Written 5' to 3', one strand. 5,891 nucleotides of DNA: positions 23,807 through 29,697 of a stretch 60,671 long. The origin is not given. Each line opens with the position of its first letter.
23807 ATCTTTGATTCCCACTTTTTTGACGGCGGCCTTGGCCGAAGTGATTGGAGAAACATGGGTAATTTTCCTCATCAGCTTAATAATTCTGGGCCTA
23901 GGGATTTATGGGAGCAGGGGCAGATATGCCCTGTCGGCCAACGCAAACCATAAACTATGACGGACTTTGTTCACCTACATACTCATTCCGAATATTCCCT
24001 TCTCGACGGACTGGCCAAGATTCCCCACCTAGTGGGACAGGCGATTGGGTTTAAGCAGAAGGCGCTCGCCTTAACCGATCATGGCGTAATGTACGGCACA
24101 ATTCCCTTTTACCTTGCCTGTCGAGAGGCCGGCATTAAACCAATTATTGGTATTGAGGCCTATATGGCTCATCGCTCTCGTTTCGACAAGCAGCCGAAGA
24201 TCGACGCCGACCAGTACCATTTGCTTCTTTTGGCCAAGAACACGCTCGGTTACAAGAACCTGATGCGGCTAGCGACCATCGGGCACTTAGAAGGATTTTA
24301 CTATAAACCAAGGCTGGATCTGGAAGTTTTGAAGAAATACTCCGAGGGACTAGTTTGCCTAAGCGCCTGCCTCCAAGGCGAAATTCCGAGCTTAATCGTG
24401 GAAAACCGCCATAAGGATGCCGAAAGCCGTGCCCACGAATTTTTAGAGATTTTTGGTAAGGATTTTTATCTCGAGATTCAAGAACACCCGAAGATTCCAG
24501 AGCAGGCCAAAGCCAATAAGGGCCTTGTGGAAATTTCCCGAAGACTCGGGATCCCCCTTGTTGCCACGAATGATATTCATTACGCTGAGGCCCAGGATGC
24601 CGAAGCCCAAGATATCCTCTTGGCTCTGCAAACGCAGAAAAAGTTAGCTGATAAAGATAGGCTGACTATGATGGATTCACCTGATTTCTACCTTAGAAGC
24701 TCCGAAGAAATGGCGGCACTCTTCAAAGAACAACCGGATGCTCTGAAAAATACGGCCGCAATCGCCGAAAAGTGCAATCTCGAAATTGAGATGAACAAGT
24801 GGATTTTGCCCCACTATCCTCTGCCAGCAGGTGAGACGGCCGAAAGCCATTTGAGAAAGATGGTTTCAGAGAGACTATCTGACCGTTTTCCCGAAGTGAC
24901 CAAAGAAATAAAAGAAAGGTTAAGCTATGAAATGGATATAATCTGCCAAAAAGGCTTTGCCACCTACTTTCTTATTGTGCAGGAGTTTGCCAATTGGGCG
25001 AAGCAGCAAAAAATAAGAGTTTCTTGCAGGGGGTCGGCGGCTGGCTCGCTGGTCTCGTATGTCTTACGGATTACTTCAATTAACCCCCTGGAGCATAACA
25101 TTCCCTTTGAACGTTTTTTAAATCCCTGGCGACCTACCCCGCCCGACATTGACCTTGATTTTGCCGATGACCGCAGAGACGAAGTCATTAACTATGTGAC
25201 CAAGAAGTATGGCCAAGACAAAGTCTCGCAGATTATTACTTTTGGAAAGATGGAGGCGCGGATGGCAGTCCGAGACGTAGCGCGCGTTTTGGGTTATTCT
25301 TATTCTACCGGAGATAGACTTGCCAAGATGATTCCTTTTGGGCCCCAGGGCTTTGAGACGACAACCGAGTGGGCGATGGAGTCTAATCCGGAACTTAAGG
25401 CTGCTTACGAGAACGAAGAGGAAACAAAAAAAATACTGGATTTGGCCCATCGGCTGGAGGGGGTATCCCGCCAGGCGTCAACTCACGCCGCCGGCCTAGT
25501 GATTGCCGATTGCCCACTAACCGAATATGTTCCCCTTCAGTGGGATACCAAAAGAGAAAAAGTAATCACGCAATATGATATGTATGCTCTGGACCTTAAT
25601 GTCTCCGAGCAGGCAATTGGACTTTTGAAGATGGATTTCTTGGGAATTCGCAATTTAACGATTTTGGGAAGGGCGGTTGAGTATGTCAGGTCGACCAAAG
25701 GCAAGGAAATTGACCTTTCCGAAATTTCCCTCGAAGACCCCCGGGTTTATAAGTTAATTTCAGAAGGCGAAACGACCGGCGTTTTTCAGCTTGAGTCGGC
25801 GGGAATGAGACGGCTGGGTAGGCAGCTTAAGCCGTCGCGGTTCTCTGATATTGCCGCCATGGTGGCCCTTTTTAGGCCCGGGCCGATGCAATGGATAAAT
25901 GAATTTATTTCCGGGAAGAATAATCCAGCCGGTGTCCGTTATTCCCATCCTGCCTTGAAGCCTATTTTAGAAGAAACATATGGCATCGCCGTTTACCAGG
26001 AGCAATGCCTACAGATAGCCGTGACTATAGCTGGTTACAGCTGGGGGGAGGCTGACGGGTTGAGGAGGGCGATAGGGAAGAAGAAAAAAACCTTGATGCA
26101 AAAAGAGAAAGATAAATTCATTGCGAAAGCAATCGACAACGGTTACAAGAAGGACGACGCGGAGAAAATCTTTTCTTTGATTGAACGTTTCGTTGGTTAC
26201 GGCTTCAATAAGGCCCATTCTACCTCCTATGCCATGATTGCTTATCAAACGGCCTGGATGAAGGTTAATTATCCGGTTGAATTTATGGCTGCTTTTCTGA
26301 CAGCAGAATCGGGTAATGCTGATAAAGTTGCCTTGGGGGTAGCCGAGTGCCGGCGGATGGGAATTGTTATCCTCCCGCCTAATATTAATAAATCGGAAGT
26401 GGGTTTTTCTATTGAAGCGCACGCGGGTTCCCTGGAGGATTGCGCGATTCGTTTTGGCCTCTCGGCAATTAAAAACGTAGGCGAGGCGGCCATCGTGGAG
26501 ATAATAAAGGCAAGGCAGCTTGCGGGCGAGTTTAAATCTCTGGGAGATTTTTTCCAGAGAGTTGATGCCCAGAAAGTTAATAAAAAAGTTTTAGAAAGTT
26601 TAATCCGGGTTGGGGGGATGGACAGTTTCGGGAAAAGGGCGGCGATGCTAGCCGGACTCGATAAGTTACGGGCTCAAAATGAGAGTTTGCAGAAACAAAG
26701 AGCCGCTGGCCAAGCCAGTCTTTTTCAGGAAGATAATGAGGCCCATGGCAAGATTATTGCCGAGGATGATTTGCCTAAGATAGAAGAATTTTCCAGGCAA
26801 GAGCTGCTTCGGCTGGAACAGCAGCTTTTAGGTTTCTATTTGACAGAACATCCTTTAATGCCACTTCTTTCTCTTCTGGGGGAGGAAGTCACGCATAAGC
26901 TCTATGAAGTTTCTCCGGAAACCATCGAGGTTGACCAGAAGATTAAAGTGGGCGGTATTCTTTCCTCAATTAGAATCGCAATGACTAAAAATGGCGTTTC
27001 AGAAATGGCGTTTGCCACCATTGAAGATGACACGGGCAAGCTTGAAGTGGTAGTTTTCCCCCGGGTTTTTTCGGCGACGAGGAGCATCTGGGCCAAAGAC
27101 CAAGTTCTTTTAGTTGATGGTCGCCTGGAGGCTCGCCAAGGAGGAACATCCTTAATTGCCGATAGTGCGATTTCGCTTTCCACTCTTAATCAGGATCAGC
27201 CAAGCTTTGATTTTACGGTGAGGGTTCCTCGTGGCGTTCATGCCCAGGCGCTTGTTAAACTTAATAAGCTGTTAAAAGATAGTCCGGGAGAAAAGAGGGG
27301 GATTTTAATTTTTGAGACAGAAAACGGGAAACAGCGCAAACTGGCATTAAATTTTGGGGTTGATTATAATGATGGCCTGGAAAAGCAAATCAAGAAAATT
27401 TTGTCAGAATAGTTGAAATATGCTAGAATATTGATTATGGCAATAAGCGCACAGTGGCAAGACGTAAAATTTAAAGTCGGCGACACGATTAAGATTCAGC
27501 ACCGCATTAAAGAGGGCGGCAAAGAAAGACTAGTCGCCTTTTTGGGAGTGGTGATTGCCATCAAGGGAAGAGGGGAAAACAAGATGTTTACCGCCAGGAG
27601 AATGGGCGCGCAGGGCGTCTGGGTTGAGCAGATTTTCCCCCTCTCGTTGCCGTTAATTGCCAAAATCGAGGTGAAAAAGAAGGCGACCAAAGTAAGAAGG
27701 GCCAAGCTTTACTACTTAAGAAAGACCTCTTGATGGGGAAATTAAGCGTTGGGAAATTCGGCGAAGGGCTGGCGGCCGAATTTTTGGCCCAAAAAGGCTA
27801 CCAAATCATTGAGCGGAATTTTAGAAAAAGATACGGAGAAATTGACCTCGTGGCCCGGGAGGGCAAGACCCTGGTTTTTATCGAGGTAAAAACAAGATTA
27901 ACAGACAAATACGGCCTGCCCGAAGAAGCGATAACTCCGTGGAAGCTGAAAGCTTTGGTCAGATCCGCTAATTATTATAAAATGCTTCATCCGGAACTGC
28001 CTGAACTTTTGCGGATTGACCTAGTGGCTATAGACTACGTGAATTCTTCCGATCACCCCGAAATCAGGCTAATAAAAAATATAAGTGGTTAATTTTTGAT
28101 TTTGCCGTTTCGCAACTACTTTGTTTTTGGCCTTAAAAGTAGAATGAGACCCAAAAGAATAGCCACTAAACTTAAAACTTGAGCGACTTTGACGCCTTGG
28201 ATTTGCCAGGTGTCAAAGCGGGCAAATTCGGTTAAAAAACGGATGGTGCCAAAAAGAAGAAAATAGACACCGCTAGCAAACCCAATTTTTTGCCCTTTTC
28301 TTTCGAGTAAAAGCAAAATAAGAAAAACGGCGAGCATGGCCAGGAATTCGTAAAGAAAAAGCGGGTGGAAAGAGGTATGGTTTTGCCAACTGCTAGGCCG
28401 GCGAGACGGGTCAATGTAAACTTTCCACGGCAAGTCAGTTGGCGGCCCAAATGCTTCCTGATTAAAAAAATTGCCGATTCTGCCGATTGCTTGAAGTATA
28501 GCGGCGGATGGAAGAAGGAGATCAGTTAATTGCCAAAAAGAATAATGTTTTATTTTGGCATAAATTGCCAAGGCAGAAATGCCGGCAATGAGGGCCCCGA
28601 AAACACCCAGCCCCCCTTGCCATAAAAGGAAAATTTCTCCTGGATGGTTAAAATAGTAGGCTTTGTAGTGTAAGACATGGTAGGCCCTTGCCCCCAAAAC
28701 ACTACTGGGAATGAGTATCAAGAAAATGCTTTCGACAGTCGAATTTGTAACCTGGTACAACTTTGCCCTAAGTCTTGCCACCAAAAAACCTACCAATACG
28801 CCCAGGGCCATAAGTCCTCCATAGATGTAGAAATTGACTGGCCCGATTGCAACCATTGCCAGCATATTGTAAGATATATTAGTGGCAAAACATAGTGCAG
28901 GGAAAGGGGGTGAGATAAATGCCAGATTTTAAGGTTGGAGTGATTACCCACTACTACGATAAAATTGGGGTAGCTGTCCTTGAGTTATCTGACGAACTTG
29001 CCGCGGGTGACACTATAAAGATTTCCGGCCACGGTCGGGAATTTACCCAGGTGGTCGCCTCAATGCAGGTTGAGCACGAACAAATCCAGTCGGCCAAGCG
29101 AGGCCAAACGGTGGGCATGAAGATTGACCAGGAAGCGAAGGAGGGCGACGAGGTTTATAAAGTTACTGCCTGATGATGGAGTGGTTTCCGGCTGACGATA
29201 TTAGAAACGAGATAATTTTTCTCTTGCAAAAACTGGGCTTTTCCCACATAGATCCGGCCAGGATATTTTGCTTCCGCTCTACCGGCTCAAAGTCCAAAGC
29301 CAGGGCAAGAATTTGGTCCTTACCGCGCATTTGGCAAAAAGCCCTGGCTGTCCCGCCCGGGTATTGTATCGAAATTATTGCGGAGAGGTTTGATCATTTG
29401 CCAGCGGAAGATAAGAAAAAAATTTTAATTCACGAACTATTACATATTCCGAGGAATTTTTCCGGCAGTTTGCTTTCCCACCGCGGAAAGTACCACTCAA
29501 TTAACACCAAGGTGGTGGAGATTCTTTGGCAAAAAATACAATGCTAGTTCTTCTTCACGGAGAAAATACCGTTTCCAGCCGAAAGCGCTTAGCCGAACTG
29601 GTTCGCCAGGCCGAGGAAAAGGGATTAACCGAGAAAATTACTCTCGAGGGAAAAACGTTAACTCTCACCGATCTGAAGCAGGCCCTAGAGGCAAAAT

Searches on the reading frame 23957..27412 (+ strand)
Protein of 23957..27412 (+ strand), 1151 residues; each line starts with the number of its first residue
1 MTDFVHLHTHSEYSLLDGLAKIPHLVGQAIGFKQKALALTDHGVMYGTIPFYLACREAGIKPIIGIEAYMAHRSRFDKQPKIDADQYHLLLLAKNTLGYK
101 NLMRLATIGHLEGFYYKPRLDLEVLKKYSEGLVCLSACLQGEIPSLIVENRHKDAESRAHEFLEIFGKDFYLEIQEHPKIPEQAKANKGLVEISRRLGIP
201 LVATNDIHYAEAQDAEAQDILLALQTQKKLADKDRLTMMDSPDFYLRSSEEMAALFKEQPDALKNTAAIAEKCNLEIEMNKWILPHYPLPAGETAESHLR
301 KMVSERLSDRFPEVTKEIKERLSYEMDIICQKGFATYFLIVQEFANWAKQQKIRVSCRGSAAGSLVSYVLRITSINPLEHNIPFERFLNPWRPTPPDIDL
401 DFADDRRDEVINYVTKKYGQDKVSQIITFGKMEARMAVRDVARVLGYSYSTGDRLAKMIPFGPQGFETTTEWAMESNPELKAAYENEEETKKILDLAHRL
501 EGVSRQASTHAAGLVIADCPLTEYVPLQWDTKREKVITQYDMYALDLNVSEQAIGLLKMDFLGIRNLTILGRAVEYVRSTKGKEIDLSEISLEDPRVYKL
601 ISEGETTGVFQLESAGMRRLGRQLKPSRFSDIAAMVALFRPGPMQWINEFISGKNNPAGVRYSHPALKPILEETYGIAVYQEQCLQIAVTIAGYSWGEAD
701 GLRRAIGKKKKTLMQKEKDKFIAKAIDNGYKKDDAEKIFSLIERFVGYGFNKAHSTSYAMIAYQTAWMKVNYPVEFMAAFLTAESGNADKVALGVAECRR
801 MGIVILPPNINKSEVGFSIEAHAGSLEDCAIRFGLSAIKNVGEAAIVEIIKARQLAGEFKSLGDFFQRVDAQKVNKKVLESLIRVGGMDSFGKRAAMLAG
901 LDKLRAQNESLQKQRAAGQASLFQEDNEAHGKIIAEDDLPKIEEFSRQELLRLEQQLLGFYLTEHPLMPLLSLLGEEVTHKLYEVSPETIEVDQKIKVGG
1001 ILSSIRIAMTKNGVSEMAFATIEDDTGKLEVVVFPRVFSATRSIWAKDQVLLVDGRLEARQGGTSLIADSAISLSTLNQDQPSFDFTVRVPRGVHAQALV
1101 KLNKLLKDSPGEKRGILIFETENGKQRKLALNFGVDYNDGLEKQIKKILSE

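Call 63: search_protein_families(library=pfam, proteins=[window:23957-27412:+], max_evalue=0.00001)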
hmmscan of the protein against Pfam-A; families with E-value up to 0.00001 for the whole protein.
window:23957-27412:+ (1151 aa): 5 families
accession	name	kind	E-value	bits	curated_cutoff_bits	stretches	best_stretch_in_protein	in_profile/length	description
PF07733.18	DNA_pol3_alpha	-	2.6e-94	316.1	23.9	1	298-563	2-260/260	Bacterial DNA polymerase III alpha NTPase domain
PF17657.6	DNA_pol3_finger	-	1.2e-60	204.1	22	1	566-729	1-166/166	Bacterial DNA polymerase III alpha subunit finger domain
PF02811.25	PHP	-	1.3e-54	185.3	26.4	1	6-177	1-164/164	PHP domain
PF14579.12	HHH_6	-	1.8e-28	99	25.6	1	802-894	1-87/90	Helix-hairpin-helix motif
PF01336.31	tRNA_anti-codon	-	3.3e-10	40.2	27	1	997-1071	2-72/75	OB-fold nucleic acid binding domain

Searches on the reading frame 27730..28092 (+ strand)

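Call 63: search_protein_families(library=pfam, proteins=[window:27730-28092:+], max_evalue=0.00001)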
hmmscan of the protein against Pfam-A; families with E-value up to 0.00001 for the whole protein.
window:27730-28092:+ (120 aa): 2 families
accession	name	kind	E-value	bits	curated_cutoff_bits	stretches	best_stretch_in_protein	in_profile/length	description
PF02021.23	UPF0102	-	9.4e-28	96.8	23.6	1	11-101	1-80/80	Uncharacterised protein family UPF0102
PF08378.17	NERD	-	4.1e-06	27.7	22.1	1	8-56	2-57/111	Nuclease-related domain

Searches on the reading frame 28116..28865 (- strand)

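Call 62: search_protein_families(library=pfam, proteins=[window:28116-28865:-], max_evalue=0.00001)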
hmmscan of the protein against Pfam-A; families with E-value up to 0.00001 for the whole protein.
window:28116-28865:- (249 aa): 1 family
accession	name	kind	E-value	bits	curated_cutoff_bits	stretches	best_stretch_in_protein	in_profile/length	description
PF01790.23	LGT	-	1.7e-63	214.6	24.9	1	4-244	3-239/240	Prolipoprotein diacylglyceryl transferase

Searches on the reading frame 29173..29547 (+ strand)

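Call 63: search_protein_families(library=pfam, proteins=[window:29173-29547:+], max_evalue=0.00001)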
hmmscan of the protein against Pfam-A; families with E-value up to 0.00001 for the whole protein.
window:29173-29547:+ (124 aa): 1 family
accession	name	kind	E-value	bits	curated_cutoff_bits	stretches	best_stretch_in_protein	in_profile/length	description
PF18894.6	PhageMetallopep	-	9.7e-22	77.9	23.7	1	3-103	2-110/134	Putative phage metallopeptidase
